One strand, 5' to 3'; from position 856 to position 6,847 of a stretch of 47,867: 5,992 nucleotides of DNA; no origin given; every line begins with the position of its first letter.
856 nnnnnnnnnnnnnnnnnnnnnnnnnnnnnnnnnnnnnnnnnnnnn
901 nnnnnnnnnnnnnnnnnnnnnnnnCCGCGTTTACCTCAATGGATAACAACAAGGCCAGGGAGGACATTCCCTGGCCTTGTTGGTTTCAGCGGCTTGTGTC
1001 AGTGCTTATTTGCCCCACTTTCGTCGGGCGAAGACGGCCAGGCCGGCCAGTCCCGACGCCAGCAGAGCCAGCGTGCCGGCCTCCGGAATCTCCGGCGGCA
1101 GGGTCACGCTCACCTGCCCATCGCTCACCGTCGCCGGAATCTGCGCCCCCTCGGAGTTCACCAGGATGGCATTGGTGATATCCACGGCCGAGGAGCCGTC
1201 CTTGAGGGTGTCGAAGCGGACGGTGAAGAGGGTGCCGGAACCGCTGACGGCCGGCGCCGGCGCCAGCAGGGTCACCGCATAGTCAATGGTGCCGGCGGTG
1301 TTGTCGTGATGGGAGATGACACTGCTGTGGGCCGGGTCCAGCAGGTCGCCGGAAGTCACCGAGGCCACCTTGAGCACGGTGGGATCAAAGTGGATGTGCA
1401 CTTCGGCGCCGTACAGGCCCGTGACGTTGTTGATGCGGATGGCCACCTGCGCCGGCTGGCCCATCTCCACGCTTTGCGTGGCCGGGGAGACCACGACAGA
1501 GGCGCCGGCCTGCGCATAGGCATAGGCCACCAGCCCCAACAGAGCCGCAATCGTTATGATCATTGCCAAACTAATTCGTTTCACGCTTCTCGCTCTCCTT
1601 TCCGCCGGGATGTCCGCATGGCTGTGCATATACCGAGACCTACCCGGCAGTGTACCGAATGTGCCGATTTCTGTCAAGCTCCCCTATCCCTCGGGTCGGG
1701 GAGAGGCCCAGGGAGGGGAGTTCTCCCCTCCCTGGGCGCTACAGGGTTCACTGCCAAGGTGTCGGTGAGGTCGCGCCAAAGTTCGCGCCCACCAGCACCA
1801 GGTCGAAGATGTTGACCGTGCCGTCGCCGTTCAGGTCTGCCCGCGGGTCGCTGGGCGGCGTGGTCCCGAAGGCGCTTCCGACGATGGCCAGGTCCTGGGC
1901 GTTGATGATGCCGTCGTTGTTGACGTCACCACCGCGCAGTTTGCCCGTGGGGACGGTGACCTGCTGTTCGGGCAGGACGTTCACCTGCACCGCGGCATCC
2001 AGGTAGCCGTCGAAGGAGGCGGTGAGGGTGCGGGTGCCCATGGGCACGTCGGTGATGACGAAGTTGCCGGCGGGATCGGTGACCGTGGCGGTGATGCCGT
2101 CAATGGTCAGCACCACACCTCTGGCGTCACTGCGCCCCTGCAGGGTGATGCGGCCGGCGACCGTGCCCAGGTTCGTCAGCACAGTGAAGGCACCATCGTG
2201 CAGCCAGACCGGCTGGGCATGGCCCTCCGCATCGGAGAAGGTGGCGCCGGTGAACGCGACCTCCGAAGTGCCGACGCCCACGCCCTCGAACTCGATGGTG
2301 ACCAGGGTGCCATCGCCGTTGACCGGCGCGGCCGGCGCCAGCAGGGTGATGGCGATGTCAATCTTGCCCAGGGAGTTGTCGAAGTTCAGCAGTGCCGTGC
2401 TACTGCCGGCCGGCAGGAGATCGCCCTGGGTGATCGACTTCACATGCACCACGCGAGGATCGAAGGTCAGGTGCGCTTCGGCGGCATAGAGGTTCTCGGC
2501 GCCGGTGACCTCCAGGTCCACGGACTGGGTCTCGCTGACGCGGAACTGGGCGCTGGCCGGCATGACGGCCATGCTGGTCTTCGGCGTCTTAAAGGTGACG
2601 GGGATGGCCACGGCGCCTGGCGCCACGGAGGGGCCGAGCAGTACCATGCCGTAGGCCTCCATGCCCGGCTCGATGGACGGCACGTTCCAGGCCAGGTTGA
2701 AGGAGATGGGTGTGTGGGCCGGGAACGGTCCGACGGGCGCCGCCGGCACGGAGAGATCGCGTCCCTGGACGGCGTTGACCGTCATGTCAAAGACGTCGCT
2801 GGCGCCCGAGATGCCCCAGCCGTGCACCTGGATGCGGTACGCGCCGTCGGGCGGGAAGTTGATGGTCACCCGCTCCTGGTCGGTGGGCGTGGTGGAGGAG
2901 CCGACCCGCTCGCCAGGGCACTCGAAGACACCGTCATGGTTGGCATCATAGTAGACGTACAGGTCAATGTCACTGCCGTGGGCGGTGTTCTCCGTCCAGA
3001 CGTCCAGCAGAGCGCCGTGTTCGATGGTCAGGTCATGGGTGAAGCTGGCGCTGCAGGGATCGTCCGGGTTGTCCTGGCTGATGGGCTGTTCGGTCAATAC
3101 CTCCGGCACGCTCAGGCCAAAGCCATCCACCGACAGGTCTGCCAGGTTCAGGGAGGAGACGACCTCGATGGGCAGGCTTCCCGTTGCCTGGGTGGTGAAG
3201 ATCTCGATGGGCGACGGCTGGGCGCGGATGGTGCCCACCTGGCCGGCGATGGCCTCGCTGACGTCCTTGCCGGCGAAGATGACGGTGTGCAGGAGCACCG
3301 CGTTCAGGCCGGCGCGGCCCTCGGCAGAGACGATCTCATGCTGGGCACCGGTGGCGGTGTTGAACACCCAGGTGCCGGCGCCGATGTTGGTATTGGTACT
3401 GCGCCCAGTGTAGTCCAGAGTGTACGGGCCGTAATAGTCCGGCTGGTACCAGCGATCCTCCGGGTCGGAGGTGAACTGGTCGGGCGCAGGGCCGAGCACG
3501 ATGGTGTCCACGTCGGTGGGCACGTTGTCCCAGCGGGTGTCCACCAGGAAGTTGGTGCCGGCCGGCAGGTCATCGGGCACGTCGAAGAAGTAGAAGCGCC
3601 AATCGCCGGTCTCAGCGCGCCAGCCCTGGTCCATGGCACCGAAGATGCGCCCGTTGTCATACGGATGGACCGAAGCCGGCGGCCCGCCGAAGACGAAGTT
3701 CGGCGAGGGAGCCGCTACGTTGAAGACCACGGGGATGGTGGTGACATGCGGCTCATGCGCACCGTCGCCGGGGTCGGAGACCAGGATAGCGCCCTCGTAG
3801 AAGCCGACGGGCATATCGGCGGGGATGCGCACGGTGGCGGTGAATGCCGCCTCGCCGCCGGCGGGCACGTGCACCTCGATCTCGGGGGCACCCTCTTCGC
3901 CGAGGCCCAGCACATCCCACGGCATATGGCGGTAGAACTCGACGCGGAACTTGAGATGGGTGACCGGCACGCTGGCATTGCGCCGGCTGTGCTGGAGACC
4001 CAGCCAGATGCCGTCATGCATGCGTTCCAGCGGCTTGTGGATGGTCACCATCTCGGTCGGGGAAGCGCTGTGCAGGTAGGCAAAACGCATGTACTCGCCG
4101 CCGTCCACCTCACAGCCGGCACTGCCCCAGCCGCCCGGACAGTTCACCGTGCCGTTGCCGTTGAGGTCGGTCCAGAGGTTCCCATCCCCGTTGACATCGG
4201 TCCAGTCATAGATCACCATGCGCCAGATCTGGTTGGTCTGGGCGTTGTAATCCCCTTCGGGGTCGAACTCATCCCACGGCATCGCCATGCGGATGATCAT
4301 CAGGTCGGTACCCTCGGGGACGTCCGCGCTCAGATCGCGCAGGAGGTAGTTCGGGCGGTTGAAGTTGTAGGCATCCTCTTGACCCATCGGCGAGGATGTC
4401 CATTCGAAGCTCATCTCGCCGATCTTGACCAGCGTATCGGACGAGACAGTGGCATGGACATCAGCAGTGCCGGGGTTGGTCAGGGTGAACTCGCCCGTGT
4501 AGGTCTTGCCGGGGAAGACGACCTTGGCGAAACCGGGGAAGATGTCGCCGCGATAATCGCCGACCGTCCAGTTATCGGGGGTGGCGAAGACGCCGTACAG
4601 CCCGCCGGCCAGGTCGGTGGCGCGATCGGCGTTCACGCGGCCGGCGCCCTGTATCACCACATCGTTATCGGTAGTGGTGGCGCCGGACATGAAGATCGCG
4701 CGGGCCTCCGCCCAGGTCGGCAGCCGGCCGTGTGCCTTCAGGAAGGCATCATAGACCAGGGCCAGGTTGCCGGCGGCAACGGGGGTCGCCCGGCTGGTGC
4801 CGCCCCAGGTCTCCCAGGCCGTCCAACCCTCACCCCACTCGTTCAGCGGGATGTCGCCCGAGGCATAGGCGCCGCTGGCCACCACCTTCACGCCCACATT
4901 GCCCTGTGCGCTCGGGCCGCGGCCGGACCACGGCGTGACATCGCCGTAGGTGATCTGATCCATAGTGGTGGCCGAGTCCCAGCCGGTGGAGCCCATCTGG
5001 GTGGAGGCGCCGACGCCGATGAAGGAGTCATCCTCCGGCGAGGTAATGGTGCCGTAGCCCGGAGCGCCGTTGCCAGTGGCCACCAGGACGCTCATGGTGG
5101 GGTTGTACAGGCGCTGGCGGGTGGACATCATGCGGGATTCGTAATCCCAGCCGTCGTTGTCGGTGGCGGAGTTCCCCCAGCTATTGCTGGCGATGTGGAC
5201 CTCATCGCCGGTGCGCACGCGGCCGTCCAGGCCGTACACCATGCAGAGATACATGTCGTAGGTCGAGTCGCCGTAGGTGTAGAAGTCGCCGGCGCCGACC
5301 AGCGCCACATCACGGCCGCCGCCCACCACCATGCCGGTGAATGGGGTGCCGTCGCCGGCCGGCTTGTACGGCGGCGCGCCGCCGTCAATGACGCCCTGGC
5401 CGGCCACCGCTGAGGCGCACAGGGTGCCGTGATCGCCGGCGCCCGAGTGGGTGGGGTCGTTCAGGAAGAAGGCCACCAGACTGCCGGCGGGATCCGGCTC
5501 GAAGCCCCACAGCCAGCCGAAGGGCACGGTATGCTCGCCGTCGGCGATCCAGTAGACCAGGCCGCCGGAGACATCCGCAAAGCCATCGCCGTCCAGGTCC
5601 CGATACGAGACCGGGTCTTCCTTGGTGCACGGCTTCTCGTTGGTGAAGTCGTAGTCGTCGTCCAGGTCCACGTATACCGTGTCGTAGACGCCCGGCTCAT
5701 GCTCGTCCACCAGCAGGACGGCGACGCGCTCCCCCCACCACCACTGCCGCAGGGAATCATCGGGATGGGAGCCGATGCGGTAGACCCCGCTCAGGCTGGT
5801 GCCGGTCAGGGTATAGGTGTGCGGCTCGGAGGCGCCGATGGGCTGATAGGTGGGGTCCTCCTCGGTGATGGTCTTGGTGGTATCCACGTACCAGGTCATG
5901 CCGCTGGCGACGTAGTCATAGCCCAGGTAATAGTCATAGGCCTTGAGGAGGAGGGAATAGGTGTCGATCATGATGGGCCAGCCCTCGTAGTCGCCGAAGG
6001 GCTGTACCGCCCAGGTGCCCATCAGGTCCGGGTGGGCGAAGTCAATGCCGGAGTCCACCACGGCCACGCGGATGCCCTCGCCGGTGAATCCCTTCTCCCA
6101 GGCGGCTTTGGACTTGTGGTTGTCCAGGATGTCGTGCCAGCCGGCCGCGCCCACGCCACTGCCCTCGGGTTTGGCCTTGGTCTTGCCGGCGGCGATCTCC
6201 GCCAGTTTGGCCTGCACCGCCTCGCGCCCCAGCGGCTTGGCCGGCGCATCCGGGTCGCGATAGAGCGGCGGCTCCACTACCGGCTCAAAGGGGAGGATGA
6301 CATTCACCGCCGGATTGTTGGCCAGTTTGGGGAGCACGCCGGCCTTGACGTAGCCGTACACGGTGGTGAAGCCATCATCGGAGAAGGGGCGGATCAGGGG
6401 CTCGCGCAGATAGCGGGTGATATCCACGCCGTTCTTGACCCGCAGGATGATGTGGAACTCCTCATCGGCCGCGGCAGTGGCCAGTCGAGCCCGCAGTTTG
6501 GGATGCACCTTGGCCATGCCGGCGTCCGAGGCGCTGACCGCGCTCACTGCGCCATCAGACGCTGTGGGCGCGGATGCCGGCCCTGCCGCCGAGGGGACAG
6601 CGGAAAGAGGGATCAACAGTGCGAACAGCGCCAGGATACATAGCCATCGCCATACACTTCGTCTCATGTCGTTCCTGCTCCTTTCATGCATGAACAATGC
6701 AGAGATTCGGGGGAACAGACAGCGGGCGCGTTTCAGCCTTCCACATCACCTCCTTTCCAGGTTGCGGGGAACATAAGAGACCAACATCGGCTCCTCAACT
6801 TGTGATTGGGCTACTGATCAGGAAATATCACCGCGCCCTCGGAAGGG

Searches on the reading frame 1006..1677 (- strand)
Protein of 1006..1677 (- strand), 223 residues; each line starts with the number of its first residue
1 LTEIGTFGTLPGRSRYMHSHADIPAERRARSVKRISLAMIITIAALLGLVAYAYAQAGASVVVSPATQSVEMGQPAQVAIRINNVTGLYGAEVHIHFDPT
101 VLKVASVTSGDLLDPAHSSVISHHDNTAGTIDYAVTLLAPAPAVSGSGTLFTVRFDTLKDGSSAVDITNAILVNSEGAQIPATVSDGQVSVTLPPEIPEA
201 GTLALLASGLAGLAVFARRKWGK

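Call 32: search_protein_families(library=pfam, proteins=[window:1006-1677:-], max_evalue=0.00001)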
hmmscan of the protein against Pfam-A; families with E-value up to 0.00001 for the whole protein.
window:1006-1677:- (223 aa): 1 family
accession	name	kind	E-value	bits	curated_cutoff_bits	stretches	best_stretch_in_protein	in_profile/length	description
PF00963.24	Cohesin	-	9.6e-14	52.2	24.1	1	63-191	3-139/139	Cohesin domain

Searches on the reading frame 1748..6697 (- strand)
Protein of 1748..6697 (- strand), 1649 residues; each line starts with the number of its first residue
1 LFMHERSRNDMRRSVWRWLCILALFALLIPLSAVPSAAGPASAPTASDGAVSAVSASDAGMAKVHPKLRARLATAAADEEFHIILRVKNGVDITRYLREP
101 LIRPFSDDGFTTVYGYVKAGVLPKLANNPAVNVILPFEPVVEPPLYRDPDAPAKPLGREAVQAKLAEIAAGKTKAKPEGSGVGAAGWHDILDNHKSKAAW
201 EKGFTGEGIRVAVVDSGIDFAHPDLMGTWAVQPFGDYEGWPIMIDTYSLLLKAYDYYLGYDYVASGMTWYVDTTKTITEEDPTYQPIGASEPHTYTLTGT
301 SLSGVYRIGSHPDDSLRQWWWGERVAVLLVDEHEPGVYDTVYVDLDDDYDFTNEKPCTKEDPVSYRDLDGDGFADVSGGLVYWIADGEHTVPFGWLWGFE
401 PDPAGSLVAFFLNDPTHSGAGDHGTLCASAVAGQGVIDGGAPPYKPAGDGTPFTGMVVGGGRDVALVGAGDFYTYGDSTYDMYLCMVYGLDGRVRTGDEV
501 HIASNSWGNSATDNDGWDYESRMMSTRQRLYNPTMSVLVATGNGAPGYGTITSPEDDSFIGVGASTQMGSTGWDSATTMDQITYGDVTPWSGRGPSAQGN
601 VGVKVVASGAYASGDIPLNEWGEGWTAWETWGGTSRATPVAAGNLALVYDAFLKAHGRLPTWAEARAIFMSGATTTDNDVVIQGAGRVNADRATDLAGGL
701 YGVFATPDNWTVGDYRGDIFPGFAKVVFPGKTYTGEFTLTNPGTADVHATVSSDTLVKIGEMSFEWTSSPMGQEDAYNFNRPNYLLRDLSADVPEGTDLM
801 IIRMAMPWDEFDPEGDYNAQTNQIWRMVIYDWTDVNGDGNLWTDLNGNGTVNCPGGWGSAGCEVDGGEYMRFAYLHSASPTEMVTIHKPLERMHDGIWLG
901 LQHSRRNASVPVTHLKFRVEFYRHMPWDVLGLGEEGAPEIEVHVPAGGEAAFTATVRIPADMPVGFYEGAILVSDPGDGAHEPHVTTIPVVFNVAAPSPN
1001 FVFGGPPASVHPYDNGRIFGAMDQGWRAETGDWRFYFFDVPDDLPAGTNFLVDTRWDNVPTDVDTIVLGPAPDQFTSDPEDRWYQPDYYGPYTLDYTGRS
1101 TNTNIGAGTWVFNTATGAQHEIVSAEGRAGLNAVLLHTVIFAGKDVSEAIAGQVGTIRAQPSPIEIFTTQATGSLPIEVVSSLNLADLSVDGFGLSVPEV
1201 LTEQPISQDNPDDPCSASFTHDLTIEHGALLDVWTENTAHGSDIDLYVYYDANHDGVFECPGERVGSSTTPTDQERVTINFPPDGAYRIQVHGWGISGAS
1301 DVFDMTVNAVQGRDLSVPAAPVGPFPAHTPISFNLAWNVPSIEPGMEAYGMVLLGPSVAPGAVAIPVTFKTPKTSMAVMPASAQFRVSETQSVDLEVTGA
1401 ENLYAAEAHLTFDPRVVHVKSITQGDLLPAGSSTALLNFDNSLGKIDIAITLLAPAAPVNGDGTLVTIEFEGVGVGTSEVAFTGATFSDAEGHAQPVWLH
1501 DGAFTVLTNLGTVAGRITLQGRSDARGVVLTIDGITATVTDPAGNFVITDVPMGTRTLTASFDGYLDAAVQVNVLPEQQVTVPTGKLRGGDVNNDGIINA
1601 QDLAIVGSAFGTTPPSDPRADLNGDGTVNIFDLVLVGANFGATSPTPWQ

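Call 92: search_protein_families(library=pfam, proteins=[window:1748-6697:-], max_evalue=0.001)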
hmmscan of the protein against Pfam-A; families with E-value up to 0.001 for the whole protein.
window:1748-6697:- (1649 aa): 6 families
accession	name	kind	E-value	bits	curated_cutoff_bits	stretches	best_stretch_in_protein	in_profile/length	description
PF00082.27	Peptidase_S8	-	2.8e-24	86.4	21.8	1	206-677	1-279/288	Subtilase family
PF00404.24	Dockerin_1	-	3.2e-08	34.1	22.9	1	1590-1636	2-52/57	Dockerin type I domain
PF00963.24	Cohesin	-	2.3e-07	31.5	24.1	1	1388-1493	13-126/139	Cohesin domain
PF04151.21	PPC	-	1.5e-06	29.4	25.9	1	1224-1293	8-70/70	Bacterial pre-peptidase C-terminal domain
PF13620.12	CarboxypepD_reg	-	2.2e-06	28.3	32.3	1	1512-1582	1-77/82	Carboxypeptidase regulatory-like domain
PF13715.12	CarbopepD_reg_2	-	1.5e-05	25.4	32.2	1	1527-1580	16-70/88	CarboxypepD_reg-like domain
